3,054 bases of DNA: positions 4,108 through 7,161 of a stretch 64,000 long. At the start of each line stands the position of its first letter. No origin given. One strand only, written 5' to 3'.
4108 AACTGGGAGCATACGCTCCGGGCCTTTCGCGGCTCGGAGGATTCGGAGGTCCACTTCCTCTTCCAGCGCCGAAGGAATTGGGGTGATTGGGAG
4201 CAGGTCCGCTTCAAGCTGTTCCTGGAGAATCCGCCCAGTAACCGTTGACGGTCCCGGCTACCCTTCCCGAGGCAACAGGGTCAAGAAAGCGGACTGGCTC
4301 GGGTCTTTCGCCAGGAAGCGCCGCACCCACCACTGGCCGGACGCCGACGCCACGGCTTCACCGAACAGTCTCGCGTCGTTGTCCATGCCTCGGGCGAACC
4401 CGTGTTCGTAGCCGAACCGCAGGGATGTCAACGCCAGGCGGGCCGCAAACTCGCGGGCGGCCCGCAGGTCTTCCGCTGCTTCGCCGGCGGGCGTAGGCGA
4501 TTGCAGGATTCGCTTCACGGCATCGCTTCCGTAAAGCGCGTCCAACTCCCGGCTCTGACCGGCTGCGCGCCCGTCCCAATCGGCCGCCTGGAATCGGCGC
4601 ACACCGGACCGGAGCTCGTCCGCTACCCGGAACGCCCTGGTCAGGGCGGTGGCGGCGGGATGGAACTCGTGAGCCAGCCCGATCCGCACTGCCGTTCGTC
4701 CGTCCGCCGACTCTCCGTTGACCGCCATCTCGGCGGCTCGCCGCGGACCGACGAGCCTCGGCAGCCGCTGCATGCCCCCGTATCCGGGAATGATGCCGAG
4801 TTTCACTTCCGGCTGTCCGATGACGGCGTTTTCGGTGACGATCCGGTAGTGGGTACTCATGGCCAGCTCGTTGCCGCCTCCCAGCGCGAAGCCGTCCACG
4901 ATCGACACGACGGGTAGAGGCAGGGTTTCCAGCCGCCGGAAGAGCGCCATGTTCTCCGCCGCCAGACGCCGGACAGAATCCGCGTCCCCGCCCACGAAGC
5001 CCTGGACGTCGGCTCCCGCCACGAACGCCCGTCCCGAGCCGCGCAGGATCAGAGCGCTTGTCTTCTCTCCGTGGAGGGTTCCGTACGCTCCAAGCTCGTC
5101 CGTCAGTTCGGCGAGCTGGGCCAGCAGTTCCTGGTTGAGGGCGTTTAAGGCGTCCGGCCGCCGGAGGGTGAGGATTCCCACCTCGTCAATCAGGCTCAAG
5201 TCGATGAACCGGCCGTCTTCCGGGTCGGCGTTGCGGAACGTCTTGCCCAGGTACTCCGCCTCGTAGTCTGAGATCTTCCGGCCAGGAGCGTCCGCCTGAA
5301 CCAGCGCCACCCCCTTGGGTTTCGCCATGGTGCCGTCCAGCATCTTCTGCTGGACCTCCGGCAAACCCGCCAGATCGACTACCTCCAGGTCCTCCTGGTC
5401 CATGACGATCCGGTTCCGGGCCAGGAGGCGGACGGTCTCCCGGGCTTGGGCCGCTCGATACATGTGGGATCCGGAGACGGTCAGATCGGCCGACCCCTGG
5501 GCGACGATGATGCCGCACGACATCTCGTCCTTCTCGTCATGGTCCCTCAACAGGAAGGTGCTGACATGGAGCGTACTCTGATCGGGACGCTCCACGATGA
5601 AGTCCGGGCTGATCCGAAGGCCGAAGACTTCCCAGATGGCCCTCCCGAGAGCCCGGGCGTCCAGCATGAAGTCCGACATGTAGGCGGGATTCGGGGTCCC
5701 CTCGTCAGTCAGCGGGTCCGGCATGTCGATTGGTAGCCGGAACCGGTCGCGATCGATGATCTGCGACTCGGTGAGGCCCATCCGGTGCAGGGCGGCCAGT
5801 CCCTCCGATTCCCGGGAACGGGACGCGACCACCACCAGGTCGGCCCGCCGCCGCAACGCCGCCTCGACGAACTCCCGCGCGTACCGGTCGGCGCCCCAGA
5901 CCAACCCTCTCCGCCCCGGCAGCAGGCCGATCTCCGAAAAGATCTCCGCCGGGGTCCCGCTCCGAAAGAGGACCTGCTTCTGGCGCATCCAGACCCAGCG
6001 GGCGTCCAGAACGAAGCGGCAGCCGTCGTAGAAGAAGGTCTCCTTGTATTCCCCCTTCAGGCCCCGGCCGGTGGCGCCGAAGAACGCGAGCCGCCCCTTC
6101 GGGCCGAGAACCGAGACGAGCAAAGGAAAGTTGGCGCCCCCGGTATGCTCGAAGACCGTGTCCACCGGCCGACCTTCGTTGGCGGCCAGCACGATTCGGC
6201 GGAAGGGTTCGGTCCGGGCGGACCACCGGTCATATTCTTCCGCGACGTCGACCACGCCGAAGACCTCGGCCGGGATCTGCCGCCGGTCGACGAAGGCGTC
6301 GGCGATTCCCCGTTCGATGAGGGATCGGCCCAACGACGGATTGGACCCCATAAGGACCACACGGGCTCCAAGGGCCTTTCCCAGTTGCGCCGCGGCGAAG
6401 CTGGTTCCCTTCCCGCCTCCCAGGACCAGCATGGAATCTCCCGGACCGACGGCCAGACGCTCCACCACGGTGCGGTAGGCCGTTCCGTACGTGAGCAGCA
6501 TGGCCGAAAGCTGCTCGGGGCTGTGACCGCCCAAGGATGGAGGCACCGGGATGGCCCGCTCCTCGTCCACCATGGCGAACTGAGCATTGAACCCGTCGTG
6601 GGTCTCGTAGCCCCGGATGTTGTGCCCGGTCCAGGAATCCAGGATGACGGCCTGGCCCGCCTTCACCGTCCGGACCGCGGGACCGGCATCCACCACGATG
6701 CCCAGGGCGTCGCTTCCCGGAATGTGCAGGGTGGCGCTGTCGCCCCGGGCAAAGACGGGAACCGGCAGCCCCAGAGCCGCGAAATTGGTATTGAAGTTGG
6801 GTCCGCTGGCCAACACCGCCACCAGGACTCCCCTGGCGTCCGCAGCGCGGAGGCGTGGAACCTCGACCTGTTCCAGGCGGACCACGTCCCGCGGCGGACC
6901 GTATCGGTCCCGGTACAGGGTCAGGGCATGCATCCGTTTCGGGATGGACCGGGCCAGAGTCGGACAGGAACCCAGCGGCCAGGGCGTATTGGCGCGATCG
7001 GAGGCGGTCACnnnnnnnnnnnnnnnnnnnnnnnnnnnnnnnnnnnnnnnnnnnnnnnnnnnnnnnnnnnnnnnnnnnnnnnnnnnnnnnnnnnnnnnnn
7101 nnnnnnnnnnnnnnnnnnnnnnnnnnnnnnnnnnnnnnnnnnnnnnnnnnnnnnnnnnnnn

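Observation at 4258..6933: Unusual fusion enzyme: CCR-like enoyl reductase + partial second MDR half + enoyl-CoA hydratase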

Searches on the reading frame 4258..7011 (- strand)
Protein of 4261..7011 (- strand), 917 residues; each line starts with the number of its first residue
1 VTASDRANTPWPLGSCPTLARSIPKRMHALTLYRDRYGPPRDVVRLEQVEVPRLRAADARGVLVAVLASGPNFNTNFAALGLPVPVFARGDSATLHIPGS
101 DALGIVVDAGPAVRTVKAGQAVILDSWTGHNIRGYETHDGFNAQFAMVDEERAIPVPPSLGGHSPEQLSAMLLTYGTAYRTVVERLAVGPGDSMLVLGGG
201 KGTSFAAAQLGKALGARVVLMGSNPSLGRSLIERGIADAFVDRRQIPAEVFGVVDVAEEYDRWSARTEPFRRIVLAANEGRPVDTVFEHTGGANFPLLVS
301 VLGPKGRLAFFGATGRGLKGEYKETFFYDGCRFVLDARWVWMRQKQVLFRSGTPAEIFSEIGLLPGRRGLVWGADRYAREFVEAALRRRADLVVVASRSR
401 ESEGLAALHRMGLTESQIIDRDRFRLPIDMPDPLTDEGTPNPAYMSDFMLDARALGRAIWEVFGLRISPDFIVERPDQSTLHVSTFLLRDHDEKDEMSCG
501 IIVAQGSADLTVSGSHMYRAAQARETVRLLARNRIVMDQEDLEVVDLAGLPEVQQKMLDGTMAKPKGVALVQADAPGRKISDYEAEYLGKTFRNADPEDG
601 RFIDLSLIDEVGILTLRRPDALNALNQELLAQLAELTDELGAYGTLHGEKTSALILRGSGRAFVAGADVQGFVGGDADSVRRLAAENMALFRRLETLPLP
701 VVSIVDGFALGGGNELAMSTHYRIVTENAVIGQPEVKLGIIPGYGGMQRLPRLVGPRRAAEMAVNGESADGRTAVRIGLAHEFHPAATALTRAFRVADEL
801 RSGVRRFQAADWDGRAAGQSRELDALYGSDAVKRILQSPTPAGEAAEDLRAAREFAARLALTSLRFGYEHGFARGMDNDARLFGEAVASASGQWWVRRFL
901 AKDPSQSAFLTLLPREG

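Call 6: search_protein_families(library=pfam, proteins=[window:4258-6933:-], max_evalue=1)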
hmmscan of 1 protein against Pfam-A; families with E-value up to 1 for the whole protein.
window:4258-6933:- (891 aa): 5 families
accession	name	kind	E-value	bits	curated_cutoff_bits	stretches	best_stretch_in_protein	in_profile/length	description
PF00378.25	ECH_1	-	4.5e-40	138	27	1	585-776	6-192/251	Enoyl-CoA hydratase/isomerase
PF16113.10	ECH_2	-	3.6e-34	119.2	27.2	1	585-857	1-292/335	Enoyl-CoA hydratase/isomerase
PF00107.32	ADH_zinc_N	-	1.4e-07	32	31.8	1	180-291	5-94/129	Zinc-binding dehydrogenase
PF08240.17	ADH_N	-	1.2e-05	25.9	23.5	1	36-131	5-103/104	Alcohol dehydrogenase GroES-like domain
PF14417.12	MEDS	-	0.018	15.3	29.8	1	351-426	16-90/161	MEDS: MEthanogen/methylotroph, DcmR Sensory domain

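Call 7: search_protein_families(library=ncbifam, proteins=[window:4258-6933:-], max_evalue=1)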
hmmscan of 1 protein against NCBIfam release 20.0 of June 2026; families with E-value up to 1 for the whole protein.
window:4258-6933:- (891 aa): 82 families (the best 25 are shown)
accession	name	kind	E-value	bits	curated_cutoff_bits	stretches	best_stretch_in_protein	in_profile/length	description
TIGR01751.1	crot-CoA-red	equivalog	7.3e-50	169.8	378.55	2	1-321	8-331/398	crotonyl-CoA carboxylase/reductase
NF005803.0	PRK07658.1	equivalog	1.5e-47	162.2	313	1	577-774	4-196/257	enoyl-CoA hydratase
NF004475.0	PRK05809.1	subfamily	5.7e-45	153.8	394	1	582-775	11-200/260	short-chain-enoyl-CoA hydratase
NF007239.0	PRK09674.1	equivalog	9.6e-41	139.9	371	1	583-774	12-196/257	2,3-dehydroadipyl-CoA hydratase PaaF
NF006007.0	PRK08138.1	subfamily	1.9e-40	138.9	355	1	582-774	15-200/261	enoyl-CoA hydratase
NF004517.0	PRK05862.1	equivalog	4.2e-40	137.9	396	1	583-774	12-196/257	enoyl-CoA hydratase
NF008363.0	PRK11154.1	equivalog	3.3e-38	131.3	869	1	583-876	14-293/708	fatty acid oxidation complex subunit alpha FadJ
NF004634.0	PRK05980.1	equivalog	5.9e-37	127.5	375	1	579-774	7-202/263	crotonase/enoyl-CoA hydratase family protein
NF008727.0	PRK11730.1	equivalog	7.6e-37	127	870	1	582-773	13-203/717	fatty acid oxidation complex subunit alpha FadB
NF005802.0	PRK07657.1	equivalog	3.2e-35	121.9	363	1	583-774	12-199/260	enoyl-CoA hydratase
NF051848.1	EnCoAHydtEchA19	equivalog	3e-34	118.7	400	1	583-774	8-197/258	enoyl-CoA hydratase EchA19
NF004840.0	PRK06190.1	equivalog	1.3e-33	116.7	253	1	582-778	11-202/260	enoyl-CoA hydratase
TIGR02440.1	FadJ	equivalog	2.1e-33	115.6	968.45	1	583-867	9-279/699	fatty acid oxidation complex subunit alpha FadJ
TIGR02437.1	FadB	equivalog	4.1e-32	111.4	933.55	1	582-756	14-186/714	fatty acid oxidation complex subunit alpha FadB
NF006566.0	PRK09076.1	subfamily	6.6e-31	107.9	286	1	581-773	11-198/260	enoyl-CoA hydratase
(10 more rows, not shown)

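Call 8: search_solved_structures(query=window:4261-6933:-, max_evalue=0.01, show_alignments=2)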
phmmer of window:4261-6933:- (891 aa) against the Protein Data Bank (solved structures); distinct sequences matched with E-value up to 0.01: 239 (the best 60 are shown).
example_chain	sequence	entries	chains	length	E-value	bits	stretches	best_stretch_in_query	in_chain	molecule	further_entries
6eqo_A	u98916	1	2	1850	5.9e-44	153.4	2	585-877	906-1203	Acetyl-coenzyme A synthetase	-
6lvp_A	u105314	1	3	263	1.2e-33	119.2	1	574-764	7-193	Enoyl-CoA hydratase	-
5z7r_A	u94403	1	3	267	2.2e-33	118.4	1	583-776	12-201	Short-chain-enoyl-CoA hydratase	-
5zai_A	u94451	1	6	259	2.2e-32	115.1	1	588-773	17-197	3-hydroxypropionyl-coenzyme A dehydratase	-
3pea_A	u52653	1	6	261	4e-32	114.3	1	575-774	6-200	Enoyl-CoA hydratase/isomerase family protein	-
9ula_A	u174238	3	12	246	2.9e-31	111.4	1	580-776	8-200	Enoyl-CoA hydratase/isomerase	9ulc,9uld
28bq_A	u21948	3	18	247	3e-31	111.3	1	580-776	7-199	Enoyl-CoA hydratase/isomerase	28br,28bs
3pzk_A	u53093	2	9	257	3.2e-31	111.3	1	584-774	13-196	e enoyl-CoA hydratase echA8 | enoyl-CoA hydratase echA8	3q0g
7eum_C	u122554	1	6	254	3.2e-31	111.3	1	580-776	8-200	Enoyl-CoA hydratase/isomerase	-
3q0j_A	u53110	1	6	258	3.2e-31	111.3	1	584-774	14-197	enoyl-CoA hydratase echA8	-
3h81_A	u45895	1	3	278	3.9e-31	111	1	583-774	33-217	enoyl-CoA hydratase echA8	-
4fjw_D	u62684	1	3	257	7.6e-31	110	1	584-774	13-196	Probable enoyl-CoA hydratase echA8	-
2pbp_A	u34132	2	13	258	1.6e-30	109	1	584-773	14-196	Enoyl-CoA hydratase subunit I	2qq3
3moy_A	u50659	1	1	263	4.9e-30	107.3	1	584-776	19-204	Probable enoyl-CoA hydratase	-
9qwv_A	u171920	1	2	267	7.5e-30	106.7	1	585-756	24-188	Enoyl-CoA hydratase, mitochondrial, putative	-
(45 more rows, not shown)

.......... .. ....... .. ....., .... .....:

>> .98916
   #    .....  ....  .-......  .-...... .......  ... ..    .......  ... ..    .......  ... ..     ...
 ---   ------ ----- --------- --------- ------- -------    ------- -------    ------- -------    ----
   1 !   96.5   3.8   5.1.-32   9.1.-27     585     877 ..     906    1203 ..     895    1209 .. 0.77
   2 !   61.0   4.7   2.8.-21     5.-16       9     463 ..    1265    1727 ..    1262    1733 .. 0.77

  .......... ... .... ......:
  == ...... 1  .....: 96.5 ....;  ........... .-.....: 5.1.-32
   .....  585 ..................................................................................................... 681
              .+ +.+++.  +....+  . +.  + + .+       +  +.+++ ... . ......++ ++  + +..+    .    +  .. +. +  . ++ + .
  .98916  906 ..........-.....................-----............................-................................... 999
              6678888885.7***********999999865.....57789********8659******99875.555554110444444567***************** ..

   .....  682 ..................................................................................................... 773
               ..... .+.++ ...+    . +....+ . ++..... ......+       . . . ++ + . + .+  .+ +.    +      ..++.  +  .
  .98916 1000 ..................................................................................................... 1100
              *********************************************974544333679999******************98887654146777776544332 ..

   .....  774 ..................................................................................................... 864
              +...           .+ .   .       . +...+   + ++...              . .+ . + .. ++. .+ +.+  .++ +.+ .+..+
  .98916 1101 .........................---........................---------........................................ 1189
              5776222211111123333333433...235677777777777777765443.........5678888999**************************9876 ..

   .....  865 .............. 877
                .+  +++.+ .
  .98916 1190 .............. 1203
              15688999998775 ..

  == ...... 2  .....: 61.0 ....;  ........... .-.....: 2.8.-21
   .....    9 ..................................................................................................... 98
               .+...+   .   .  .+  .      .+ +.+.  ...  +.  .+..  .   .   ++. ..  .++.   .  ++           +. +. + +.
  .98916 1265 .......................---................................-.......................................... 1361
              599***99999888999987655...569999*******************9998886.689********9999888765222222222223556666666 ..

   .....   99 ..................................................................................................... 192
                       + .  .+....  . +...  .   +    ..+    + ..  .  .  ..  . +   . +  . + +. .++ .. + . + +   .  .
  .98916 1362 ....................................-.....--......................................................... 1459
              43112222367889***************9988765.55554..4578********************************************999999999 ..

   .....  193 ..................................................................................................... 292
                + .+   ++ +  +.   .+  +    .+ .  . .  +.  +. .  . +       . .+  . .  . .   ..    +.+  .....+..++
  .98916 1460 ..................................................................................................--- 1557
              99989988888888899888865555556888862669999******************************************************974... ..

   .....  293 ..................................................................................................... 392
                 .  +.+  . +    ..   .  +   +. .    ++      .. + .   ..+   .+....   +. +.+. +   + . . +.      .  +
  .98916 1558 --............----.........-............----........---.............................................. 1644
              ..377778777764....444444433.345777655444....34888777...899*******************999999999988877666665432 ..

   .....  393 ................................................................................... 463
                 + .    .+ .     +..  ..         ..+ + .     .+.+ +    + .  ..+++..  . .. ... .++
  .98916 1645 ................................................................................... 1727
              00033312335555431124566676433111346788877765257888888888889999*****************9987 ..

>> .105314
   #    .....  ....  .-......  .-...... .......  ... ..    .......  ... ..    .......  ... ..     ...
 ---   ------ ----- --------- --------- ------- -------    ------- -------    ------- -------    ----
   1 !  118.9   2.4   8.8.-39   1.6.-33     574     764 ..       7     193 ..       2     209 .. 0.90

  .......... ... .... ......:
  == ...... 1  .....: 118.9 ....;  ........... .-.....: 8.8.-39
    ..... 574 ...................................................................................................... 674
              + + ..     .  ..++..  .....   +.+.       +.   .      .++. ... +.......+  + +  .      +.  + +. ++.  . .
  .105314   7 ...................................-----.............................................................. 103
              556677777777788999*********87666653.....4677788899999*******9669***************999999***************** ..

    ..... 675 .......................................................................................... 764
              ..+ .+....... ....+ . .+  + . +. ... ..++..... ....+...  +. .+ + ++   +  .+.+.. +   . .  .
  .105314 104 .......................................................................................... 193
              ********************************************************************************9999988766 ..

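Call 12: find_homologous_proteins(query=window:4261-6933:-, max_evalue=0.00001)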
Query window:4261-6933:- (891 aa): 438 proteins with E <= 0.00001 among 8000 candidates; the best 120 are listed.
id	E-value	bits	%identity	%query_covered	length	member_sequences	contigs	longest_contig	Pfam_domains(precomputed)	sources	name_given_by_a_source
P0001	0.0e+0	1981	100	100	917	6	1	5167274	PF00107.33,PF00378.26,PF16113.11,PF08240.18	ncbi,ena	-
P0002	0.0e+0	1809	91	100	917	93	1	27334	PF00107.33,PF00378.26,PF16113.11,PF08240.18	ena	-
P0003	0.0e+0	1759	89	100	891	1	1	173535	PF00107.33,PF00378.26,PF16113.11,PF08240.18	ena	-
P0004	0.0e+0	1537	77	100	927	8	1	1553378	PF00107.33,PF00378.26,PF16113.11,PF08240.18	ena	-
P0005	0.0e+0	1520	77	100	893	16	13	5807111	PF00107.33,PF00378.26,PF16113.11,PF08240.18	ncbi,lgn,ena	-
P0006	0.0e+0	1503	75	100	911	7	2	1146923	PF00107.33,PF00378.26,PF16113.11,PF08240.18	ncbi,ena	-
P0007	0.0e+0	1489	75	100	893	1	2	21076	PF00107.33,PF00378.26,PF16113.11,PF08240.18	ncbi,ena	-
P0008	0.0e+0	1472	75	100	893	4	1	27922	PF00378.26,PF16113.11,PF08240.18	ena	-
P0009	0.0e+0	1435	71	100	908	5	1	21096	PF00107.33,PF00378.26,PF16113.11,PF08240.18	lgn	-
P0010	0.0e+0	1420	71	100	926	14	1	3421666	PF00107.33,PF00378.26,PF16113.11,PF08240.18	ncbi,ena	-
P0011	0.0e+0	1404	71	100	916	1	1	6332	PF00107.33,PF00378.26,PF16113.11,PF08240.18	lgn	-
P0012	0.0e+0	1403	71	100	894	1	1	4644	PF00378.26,PF16113.11,PF08240.18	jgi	jgi:enoyl-CoA hydratase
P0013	0.0e+0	1402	71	100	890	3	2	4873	PF00107.33,PF00378.26,PF16113.11,PF08240.18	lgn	-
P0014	0.0e+0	1399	71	100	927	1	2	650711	PF00107.33,PF00378.26,PF16113.11,PF08240.18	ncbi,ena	-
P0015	0.0e+0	1398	71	100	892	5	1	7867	PF00107.33,PF00378.26,PF16113.11,PF08240.18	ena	-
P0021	0.0e+0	1377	69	100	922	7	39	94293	PF00107.33,PF00378.26,PF16113.11,PF08240.18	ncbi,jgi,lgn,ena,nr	ncbi:MAG: enoyl-CoA hydratase-related protein [Pseudomonadales bacterium]|nr:enoyl-CoA hydratase-rel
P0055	0.0e+0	1310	65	100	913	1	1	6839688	PF00107.33,PF00378.26,PF16113.11,PF08240.18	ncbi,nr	ncbi:MAG: enoyl-CoA hydratase/isomerase family protein [Desulfobacterales bacterium]|nr:MAG: enoyl-C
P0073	0.0e+0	1296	67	100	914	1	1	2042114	PF00107.33,PF00378.26,PF16113.11,PF08240.18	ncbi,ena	-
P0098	0.0e+0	1286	65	100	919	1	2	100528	PF00107.33,PF00378.26,PF16113.11,PF08240.18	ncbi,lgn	ncbi:MAG: hypothetical protein Kow00128_13080 [Deltaproteobacteria bacterium]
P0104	0.0e+0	1284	64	100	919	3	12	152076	PF00107.33,PF00378.26,PF16113.11,PF08240.18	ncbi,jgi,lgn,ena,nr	ncbi:MAG: zinc-binding dehydrogenase [Deltaproteobacteria bacterium]|jgi:enoyl-CoA hydratase|nr:zinc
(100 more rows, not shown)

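Call 13: find_encoding_contigs(protein=P0001, flank=10000, max_places=2)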
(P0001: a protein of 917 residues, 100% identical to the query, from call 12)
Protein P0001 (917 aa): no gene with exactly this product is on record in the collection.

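Call 14: find_encoding_contigs(protein=P0005, flank=10000, max_places=3)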
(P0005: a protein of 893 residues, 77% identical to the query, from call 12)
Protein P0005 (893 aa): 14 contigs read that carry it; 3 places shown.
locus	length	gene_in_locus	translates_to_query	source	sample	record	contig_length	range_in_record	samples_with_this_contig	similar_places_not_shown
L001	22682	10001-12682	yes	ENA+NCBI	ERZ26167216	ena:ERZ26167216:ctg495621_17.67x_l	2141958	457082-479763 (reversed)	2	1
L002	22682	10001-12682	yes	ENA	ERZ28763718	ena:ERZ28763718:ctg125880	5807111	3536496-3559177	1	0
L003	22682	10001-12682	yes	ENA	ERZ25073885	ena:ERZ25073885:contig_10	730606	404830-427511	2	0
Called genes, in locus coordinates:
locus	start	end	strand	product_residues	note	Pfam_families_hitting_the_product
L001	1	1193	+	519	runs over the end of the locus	PF00665:rve, PF22483:Mu-transpos_C_2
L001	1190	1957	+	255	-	PF01695:IstB_IS21, PF00308:Bac_DnaA (weak)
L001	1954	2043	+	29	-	-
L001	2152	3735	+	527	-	PF00665:rve, PF27155:Y4rL_C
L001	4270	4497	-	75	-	PF04014:MazE_antitoxin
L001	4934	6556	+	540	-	PF22848:ASD1_dom, PF06964:Alpha-L-AF_C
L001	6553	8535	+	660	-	-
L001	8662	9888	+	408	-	PF00067:p450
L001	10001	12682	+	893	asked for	PF08240:ADH_N (weak), PF00107:ADH_zinc_N (weak), PF00378:ECH_1, PF16113:ECH_2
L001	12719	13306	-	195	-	-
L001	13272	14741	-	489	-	PF07394:DUF1501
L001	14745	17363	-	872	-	PF07635:PSCyt1, PF07583:PSCyt2, PF07587:PSD1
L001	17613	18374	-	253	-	PF03328:HpcH_HpaI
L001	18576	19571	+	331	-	PF00676:E1_dh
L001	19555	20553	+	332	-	PF02779:Transket_pyr, PF02780:Transketolase_C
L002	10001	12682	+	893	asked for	PF08240:ADH_N (weak), PF00107:ADH_zinc_N (weak), PF00378:ECH_1, PF16113:ECH_2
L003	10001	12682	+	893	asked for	PF08240:ADH_N (weak), PF00107:ADH_zinc_N (weak), PF00378:ECH_1, PF16113:ECH_2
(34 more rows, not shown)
